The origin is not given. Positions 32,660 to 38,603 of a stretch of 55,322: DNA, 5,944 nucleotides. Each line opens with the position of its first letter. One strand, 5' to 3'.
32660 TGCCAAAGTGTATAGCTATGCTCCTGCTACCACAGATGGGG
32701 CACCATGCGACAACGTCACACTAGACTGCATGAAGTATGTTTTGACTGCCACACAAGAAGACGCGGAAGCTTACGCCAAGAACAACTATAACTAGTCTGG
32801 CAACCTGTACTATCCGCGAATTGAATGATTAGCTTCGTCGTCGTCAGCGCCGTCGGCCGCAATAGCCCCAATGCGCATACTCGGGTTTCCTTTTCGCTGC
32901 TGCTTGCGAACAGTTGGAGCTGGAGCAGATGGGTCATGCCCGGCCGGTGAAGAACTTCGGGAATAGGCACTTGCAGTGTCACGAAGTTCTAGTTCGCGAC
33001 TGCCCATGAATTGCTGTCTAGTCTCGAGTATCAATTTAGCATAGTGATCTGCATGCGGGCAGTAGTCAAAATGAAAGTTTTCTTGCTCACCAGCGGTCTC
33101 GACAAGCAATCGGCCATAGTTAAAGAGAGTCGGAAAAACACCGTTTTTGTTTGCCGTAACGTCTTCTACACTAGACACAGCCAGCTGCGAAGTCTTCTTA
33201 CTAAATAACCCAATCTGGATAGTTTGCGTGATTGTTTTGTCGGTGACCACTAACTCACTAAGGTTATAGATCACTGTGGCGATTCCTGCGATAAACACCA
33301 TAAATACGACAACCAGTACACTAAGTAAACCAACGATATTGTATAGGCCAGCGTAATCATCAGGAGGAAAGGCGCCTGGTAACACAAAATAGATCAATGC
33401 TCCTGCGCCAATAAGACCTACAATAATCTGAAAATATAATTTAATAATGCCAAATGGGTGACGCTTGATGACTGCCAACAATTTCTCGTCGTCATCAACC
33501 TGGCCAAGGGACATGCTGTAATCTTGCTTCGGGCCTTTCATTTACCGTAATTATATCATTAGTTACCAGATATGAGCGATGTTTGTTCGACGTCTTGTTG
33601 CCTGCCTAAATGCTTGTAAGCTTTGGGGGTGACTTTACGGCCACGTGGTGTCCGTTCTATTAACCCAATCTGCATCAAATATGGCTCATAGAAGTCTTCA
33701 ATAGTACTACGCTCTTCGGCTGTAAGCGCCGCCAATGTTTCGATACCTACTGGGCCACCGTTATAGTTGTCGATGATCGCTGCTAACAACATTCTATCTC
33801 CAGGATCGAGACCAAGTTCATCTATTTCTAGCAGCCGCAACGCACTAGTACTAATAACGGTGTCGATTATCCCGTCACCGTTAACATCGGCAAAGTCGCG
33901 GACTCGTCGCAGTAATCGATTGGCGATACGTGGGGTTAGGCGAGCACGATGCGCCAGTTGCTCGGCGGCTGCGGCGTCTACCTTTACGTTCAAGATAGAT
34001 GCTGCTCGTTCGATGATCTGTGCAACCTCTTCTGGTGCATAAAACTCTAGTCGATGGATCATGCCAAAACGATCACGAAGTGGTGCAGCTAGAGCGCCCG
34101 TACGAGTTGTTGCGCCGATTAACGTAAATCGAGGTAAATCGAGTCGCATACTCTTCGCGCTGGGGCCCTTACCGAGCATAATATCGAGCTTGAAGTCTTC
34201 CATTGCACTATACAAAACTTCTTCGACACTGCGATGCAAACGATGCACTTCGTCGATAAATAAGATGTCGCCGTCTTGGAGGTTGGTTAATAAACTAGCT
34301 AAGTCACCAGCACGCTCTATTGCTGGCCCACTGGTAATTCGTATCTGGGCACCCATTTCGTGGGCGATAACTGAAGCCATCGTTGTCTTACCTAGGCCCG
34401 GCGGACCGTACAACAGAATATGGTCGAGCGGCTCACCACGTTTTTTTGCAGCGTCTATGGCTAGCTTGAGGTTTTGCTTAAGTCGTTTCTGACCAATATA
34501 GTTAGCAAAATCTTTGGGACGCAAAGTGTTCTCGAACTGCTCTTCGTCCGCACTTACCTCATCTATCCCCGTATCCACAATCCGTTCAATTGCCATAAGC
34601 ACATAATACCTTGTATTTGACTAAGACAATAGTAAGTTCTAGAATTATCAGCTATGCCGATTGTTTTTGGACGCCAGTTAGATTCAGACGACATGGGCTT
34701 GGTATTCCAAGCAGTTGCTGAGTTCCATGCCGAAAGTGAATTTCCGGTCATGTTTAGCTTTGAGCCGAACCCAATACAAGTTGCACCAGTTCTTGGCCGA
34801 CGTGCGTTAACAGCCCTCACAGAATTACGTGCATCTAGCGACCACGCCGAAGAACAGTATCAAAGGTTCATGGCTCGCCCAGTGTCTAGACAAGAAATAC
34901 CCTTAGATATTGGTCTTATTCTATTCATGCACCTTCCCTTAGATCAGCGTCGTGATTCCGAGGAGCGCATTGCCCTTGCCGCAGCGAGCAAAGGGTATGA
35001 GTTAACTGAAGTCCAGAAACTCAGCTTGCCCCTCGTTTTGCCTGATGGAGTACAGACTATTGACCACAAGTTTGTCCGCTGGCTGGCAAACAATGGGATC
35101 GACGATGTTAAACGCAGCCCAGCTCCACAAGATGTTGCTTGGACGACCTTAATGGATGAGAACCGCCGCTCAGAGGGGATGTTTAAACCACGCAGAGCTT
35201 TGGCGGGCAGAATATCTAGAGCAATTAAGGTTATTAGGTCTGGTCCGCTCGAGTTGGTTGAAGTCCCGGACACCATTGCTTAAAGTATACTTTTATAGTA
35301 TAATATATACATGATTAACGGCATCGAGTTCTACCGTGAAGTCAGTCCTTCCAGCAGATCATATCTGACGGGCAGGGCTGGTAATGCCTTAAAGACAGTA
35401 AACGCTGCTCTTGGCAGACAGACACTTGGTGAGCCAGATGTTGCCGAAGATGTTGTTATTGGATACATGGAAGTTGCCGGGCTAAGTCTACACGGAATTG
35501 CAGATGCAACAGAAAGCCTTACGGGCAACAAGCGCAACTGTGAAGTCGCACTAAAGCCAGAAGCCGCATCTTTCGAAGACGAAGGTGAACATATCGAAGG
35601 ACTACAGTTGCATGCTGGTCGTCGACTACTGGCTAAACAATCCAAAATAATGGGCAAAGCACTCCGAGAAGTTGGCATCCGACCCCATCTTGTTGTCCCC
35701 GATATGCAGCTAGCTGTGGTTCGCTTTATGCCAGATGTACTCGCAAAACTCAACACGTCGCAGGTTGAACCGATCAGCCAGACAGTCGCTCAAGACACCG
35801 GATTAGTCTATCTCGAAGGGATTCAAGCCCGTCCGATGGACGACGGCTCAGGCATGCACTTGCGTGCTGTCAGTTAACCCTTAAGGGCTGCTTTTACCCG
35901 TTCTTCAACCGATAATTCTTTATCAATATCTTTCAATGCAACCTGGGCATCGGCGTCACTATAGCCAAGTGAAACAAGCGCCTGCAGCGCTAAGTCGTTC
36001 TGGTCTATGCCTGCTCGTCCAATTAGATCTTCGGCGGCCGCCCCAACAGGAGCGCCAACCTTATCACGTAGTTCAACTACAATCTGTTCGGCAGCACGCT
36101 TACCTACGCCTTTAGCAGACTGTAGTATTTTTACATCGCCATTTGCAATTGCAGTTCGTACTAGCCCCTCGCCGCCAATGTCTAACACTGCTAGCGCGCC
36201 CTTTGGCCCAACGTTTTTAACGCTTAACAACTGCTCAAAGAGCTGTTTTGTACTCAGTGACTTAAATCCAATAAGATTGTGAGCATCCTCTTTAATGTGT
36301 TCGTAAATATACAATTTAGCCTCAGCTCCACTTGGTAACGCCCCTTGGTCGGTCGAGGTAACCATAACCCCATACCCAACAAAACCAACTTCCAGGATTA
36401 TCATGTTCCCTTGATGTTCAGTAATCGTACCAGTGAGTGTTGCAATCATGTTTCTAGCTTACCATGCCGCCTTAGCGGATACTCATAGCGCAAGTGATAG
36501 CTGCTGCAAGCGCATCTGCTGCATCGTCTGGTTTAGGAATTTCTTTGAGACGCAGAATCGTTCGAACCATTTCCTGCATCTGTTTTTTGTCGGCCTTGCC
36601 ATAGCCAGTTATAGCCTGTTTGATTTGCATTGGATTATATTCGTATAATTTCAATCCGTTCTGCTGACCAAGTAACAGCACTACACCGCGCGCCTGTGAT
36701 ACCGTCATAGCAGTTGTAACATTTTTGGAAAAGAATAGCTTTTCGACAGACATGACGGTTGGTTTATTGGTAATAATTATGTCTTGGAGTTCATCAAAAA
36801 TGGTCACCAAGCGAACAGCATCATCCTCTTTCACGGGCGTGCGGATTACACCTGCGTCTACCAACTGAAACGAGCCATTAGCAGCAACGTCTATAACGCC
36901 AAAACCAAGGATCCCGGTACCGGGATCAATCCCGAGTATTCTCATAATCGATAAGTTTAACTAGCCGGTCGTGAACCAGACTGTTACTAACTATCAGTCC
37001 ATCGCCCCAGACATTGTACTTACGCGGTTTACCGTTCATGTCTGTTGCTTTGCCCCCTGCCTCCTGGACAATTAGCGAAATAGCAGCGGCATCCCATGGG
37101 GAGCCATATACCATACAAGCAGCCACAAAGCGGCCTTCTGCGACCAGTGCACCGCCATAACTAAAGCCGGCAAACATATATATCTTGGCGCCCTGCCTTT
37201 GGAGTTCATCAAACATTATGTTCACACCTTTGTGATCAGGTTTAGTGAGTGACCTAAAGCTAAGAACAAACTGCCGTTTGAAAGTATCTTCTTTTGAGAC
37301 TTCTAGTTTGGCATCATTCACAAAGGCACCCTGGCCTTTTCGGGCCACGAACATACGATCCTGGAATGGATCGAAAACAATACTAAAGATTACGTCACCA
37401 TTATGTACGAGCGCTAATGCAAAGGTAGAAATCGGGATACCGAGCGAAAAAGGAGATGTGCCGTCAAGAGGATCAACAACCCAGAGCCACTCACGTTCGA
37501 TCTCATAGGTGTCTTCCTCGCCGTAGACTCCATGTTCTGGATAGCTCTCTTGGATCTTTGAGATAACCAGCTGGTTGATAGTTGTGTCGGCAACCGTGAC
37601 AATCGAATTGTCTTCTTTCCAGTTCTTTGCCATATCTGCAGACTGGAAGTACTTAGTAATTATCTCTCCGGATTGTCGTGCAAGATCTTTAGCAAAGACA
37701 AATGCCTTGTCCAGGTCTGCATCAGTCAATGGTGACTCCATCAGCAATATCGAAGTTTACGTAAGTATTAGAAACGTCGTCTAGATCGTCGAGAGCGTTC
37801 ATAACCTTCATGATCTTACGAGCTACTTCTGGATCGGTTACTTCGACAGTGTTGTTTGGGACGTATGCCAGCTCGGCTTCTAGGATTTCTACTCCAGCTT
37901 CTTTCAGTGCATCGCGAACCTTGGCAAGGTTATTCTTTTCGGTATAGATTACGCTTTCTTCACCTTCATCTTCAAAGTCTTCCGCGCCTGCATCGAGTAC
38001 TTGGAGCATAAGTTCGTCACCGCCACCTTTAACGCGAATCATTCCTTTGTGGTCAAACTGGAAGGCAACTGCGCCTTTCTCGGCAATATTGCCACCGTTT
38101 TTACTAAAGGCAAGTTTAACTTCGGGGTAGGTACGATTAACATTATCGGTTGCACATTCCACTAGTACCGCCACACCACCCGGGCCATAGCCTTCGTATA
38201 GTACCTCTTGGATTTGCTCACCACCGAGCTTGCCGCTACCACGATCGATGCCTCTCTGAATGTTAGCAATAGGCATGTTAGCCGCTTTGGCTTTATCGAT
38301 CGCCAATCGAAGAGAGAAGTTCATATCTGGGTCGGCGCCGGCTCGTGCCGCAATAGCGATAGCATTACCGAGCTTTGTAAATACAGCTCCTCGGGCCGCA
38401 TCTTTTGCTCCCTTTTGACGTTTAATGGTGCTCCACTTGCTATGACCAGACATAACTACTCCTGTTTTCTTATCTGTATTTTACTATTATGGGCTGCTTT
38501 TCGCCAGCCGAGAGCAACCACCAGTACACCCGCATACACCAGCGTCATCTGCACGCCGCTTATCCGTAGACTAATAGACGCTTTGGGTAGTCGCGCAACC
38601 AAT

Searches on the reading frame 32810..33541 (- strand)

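Call 64: search_protein_families(library=pfam, proteins=[window:32810-33541:-], max_evalue=0.001)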
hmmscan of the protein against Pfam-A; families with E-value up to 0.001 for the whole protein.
window:32810-33541:- (243 aa): 1 family
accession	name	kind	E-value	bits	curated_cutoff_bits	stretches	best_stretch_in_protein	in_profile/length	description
PF03703.20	bPH_2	-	2.2e-05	25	22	1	97-161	6-68/78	Bacterial PH domain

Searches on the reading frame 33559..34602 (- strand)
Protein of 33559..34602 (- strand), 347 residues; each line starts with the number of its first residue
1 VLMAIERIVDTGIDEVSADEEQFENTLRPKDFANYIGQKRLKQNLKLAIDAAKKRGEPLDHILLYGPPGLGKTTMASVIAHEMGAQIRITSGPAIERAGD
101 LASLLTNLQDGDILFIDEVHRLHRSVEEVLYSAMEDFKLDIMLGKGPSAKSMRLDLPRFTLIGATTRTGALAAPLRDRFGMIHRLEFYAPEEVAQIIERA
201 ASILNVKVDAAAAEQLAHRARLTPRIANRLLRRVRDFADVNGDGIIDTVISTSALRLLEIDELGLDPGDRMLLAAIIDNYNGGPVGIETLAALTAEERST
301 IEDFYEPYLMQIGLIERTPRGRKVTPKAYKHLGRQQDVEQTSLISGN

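Call 64: search_protein_families(library=pfam, proteins=[window:33559-34602:-], max_evalue=0.001)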
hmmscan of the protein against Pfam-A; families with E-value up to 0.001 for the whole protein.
window:33559-34602:- (347 aa): 12 families
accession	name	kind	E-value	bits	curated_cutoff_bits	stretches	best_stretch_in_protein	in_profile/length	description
PF05496.18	RuvB_N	-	4.2e-80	267.5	27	1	27-185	1-159/159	Holliday junction DNA helicase RuvB P-loop domain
PF17864.7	AAA_lid_4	-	5e-27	93.9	27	1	188-261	1-74/74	RuvB AAA lid domain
PF05491.19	RuvB_C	-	5.8e-25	87.5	24.7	1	262-332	1-71/72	RuvB C-terminal winged helix domain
PF00004.35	AAA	-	1.4e-21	77.7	21.2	1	62-183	1-127/131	ATPase family associated with various cellular activities (AAA)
PF07728.20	AAA_5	-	2.5e-12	47.4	22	1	61-179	1-139/139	AAA domain (dynein-related subfamily)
PF13191.12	AAA_16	-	6e-07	30.5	32.6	1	39-97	6-63/167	AAA ATPase domain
PF01078.27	Mg_chelatase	-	1.6e-06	28.1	20.3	0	31-80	1-43/207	Magnesium chelatase, subunit ChlI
PF05673.19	DUF815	-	0.0002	21.1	23.8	0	31-118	26-115/249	Protein of unknown function (DUF815)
PF14532.12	Sigma54_activ_2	-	0.00028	21.6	25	1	37-133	2-92/138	Sigma-54 interaction domain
PF13173.12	AAA_14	-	0.00048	20.6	27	0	62-142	5-94/129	AAA domain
PF06068.19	TIP49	-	0.00062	19.5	23.8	0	34-90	25-81/347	TIP49 P-loop domain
PF00910.28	RNA_helicase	-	0.00076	20.4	21.5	0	62-125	1-64/105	RNA helicase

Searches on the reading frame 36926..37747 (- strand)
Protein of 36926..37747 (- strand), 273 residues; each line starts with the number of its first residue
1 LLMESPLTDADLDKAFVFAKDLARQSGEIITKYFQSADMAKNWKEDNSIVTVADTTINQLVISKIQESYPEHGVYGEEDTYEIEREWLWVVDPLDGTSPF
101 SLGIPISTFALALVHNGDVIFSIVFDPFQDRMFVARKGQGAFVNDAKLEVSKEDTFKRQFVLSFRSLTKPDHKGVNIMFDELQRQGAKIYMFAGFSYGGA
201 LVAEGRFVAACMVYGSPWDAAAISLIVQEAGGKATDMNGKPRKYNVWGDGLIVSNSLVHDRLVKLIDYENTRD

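Call 23: search_protein_families(library=pfam, proteins=[window:36926-37747:-], max_evalue=0.01)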
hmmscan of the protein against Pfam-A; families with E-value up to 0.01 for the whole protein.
window:36926-37747:- (273 aa): 1 family
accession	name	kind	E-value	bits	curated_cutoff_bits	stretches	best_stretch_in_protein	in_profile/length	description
PF00459.30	Inositol_P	-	2.5e-48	165.4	27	1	12-265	2-265/271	Inositol monophosphatase family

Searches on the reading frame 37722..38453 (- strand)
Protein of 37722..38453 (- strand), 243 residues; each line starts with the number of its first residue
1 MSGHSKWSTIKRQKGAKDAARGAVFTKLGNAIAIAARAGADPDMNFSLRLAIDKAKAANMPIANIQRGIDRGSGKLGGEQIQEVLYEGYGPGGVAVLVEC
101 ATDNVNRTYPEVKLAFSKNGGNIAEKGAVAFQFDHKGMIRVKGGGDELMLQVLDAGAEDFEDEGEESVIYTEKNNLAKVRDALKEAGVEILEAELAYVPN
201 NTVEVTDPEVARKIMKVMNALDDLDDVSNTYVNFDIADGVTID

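Call 23: search_protein_families(library=pfam, proteins=[window:37722-38453:-], max_evalue=0.01)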
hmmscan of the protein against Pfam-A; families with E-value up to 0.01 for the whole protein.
window:37722-38453:- (243 aa): 2 families
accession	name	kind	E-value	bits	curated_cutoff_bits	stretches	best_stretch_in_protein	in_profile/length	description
PF01709.26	Transcrip_reg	-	5.8e-55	185.8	27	1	82-234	2-160/160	TACO1/YebC second and third domain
PF20772.2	TACO1_YebC_N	-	3e-28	98.5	36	1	5-75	1-73/73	TACO1/YebC protein N-terminal domain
